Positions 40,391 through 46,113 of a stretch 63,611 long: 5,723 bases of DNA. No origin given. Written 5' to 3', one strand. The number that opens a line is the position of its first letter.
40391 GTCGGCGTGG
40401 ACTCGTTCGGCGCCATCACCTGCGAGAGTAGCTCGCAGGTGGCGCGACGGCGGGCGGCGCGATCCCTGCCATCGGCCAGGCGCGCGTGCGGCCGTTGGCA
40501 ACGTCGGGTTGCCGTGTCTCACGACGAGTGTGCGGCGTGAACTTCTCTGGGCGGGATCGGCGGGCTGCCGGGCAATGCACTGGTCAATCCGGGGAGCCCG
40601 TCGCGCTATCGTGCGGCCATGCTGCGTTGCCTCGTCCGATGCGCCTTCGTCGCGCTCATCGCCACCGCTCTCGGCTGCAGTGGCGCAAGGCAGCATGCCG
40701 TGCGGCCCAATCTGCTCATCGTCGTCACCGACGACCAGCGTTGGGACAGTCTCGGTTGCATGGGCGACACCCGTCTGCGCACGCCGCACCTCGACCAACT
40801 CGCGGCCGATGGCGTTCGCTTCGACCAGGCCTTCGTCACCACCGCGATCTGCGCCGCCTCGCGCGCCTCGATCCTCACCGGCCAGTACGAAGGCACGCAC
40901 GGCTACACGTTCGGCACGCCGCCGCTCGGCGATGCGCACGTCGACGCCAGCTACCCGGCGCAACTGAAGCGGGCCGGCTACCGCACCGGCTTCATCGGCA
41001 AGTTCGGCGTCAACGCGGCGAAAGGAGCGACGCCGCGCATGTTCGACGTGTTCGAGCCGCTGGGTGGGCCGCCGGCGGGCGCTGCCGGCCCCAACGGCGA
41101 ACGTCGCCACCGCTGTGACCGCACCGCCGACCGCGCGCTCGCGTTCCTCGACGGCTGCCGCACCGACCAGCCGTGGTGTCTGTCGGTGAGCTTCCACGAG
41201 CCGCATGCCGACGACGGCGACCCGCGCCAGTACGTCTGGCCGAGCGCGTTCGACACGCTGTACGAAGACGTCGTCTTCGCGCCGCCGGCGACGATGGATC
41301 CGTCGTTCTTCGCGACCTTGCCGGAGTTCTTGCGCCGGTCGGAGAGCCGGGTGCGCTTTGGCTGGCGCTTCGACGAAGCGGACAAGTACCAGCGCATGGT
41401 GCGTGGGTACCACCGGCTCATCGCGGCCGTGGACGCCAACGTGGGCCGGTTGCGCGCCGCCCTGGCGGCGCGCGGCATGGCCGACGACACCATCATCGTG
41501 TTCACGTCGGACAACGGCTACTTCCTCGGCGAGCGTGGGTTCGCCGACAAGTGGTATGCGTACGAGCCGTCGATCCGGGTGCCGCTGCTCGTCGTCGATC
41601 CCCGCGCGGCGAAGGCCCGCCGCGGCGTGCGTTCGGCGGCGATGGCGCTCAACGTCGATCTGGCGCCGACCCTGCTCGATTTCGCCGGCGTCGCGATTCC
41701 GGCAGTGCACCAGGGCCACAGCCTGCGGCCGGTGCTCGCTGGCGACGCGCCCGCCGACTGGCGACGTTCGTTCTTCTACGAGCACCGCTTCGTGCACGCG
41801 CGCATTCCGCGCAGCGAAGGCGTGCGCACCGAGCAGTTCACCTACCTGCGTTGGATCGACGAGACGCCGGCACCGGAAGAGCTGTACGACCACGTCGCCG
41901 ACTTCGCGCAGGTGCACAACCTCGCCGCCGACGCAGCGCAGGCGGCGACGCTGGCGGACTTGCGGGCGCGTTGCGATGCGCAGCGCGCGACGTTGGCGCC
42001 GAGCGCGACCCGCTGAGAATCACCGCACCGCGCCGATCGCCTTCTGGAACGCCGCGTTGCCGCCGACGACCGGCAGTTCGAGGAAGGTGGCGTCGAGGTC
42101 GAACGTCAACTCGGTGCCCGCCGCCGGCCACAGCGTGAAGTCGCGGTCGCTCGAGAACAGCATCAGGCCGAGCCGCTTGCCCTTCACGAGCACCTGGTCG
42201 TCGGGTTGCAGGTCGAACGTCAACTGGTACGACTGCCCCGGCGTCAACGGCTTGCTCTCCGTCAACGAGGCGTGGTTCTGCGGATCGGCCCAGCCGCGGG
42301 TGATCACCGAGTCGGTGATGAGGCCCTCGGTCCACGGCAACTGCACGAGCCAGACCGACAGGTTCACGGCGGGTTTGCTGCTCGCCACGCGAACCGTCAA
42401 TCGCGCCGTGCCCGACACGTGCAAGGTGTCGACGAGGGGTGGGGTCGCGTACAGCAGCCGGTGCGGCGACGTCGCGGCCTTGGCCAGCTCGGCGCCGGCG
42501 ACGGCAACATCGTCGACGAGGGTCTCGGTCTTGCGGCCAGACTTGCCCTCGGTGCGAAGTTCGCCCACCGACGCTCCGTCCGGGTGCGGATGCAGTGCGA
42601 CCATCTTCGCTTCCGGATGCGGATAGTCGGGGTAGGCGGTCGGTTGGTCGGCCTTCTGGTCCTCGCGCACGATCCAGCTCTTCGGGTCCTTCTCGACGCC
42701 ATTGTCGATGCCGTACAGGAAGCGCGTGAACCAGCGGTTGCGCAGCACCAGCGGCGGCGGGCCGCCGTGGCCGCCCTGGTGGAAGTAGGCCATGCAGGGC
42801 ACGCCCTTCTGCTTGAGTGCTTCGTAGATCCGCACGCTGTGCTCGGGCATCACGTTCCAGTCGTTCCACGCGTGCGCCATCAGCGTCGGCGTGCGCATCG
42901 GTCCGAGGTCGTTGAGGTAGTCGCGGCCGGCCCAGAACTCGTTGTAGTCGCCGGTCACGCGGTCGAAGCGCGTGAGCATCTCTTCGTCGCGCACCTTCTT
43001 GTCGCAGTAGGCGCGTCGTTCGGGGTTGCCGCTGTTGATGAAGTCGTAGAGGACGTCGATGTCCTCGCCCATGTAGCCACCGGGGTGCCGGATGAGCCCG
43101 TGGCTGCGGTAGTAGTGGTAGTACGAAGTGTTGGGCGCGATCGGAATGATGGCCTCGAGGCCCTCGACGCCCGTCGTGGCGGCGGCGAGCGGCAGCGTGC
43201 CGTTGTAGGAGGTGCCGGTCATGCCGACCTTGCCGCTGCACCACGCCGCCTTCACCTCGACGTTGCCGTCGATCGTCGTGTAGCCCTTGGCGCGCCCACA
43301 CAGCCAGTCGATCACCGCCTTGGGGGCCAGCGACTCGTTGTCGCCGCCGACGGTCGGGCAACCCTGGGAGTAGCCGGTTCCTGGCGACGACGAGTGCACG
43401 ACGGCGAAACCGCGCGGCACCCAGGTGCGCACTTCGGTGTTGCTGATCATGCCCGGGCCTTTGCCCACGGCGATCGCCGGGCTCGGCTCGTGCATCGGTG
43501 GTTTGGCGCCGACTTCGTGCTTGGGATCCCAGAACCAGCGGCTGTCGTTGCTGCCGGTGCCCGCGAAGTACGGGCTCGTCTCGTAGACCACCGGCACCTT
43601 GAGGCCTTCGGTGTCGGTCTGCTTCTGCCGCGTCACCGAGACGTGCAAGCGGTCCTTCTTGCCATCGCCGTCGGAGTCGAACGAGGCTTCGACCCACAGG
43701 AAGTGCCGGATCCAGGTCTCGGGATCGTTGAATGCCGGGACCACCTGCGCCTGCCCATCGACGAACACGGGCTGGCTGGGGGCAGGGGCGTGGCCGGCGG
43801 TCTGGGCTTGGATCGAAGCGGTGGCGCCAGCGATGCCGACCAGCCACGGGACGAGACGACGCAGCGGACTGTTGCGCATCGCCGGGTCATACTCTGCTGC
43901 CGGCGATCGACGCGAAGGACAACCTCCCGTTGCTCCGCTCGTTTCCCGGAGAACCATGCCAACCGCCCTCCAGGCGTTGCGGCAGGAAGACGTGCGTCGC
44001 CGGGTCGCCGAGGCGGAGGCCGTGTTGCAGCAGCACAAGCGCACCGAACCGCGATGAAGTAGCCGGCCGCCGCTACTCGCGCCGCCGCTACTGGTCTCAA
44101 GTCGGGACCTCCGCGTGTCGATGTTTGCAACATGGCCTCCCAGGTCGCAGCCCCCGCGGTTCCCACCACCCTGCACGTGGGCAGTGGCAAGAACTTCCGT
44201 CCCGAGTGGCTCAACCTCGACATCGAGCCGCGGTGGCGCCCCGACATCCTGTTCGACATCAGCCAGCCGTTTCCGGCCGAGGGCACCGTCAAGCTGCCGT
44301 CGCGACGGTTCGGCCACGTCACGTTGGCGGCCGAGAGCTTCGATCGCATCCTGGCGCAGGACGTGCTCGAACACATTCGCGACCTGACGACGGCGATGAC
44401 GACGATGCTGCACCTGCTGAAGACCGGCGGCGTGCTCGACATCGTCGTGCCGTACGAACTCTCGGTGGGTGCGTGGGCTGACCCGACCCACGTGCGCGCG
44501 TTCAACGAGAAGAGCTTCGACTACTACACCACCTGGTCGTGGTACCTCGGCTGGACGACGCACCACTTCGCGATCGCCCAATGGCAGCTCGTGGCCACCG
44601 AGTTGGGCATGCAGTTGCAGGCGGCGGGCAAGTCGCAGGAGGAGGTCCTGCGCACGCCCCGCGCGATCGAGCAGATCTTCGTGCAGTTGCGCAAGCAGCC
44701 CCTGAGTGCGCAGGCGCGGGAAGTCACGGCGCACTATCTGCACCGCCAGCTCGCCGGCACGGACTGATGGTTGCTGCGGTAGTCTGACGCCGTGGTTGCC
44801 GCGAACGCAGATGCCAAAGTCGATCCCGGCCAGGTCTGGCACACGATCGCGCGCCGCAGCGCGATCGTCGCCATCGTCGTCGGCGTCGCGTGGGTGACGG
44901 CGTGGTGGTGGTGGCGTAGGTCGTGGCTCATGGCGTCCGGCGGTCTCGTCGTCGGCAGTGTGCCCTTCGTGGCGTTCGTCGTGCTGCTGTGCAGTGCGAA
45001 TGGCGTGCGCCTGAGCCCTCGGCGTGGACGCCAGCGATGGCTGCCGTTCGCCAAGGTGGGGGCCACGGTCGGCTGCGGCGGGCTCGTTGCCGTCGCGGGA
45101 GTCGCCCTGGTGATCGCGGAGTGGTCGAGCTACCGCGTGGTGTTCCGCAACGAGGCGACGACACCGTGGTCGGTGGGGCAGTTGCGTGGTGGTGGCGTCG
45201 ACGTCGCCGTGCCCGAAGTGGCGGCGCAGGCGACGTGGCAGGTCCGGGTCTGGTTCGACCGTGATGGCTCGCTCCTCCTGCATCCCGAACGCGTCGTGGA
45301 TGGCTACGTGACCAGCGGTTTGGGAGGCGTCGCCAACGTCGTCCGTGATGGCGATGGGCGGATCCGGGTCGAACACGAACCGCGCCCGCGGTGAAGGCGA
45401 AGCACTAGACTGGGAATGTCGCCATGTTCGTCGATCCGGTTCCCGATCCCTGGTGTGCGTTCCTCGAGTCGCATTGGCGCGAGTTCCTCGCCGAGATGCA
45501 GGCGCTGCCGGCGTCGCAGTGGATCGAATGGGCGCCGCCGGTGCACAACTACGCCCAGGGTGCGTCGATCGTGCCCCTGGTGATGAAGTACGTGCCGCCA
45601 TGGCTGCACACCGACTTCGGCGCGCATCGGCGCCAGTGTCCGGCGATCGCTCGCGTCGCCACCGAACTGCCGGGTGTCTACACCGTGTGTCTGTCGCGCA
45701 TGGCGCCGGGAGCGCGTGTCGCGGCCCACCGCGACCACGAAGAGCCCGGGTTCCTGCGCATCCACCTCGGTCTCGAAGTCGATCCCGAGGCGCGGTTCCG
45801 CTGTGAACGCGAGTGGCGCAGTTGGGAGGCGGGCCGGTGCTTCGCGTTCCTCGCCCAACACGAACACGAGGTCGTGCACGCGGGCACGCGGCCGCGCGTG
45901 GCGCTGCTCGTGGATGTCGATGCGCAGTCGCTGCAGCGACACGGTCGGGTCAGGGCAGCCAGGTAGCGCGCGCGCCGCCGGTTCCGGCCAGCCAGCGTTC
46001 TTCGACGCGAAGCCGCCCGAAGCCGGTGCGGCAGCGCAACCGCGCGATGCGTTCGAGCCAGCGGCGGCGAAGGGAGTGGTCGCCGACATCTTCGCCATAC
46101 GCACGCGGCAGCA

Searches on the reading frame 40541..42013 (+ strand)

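Call 16: search_protein_families(library=pfam, proteins=[window:40541-42013:+], max_evalue=0.001)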
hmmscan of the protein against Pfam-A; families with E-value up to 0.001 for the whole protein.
window:40541-42013:+ (491 aa): 4 families
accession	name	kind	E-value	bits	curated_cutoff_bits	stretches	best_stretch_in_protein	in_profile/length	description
PF00884.28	Sulfatase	-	3.5e-48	164.9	25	1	56-384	1-301/301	Sulfatase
PF16347.10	SGSH_C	-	6.5e-28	98.3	29.3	1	330-481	1-151/154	N-sulphoglucosamine sulphohydrolase, C-terminal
PF01663.27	Phosphodiest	-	5.4e-09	36.5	23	1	58-121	1-61/342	Type I phosphodiesterase / nucleotide pyrophosphatase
PF14377.11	UBM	-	1.1e-05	25.1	23.3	1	246-266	3-23/35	Ubiquitin binding region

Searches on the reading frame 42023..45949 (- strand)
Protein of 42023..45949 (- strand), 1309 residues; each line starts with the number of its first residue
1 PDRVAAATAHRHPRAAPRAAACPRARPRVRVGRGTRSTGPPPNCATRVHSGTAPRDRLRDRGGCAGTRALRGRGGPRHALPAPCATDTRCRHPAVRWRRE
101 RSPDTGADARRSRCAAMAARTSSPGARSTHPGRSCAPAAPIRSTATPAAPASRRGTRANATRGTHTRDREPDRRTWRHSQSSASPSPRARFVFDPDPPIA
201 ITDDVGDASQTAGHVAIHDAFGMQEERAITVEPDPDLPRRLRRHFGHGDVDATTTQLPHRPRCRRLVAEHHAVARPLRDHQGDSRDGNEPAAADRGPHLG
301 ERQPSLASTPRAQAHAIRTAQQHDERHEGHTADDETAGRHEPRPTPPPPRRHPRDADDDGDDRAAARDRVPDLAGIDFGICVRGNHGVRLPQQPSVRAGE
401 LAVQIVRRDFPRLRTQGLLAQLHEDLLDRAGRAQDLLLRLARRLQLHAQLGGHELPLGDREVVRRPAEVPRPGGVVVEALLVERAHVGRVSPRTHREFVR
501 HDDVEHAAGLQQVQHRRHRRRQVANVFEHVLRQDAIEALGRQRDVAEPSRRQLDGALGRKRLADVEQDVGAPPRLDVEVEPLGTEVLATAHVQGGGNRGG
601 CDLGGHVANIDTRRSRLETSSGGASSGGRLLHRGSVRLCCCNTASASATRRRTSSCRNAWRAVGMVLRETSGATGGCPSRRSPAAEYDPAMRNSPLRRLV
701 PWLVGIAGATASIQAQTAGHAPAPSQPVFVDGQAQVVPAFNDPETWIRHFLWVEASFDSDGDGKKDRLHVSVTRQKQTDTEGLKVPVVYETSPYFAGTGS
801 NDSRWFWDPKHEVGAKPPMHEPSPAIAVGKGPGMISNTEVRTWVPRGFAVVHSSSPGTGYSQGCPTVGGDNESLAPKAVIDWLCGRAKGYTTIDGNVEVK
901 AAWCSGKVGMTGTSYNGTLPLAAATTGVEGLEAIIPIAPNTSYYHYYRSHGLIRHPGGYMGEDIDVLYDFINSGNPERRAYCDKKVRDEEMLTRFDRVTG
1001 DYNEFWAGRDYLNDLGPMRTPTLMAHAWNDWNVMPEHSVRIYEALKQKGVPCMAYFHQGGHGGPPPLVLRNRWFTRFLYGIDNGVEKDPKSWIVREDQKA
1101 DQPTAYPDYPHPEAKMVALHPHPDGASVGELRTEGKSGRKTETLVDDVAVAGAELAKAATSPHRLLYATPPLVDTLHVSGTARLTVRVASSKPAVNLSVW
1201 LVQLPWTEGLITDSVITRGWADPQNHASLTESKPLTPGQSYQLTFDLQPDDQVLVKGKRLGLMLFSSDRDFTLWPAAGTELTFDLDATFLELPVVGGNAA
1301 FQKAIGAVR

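Call 16: search_protein_families(library=pfam, proteins=[window:42023-45949:-], max_evalue=0.001)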
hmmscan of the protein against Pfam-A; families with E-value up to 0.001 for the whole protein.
window:42023-45949:- (1309 aa): 3 families
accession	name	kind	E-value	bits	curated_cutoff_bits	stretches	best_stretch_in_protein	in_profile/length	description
PF02129.25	Peptidase_S15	-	2e-63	215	23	1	762-1062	1-261/262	X-Pro dipeptidyl-peptidase (S15 family)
PF08530.16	PepX_C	-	1.3e-35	123.8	22.5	1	1083-1288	1-200/217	X-Pro dipeptidyl-peptidase C-terminal non-catalytic domain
PF00326.27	Peptidase_S9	-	1.2e-05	25.3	22.6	1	1018-1067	143-193/213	Prolyl oligopeptidase family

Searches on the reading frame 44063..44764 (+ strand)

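Call 49: search_protein_families(library=pfam, proteins=[window:44063-44764:+], max_evalue=0.01)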
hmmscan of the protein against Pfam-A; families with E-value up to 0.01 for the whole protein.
window:44063-44764:+ (234 aa): 4 families
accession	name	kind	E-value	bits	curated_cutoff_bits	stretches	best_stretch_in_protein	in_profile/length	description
PF08241.18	Methyltransf_11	-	1e-05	26.5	21.2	1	84-125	52-93/95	Methyltransferase domain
PF13489.12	Methyltransf_23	-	1.7e-05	25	27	1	89-151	78-141/164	Methyltransferase domain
PF08242.18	Methyltransf_12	-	9.8e-05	23.5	30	1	88-125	53-98/98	Methyltransferase domain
PF13847.12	Methyltransf_31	-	0.0043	17.2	27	1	85-131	65-113/145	Methyltransferase domain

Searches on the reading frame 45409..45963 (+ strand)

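Call 49: search_protein_families(library=pfam, proteins=[window:45409-45963:+], max_evalue=0.01)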
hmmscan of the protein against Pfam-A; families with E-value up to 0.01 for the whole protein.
window:45409-45963:+ (185 aa): 1 family
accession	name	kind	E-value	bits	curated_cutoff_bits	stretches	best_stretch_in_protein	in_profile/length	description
PF05118.21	Asp_Arg_Hydrox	-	8.5e-24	84.6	22.6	1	21-171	2-155/157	Aspartyl/Asparaginyl beta-hydroxylase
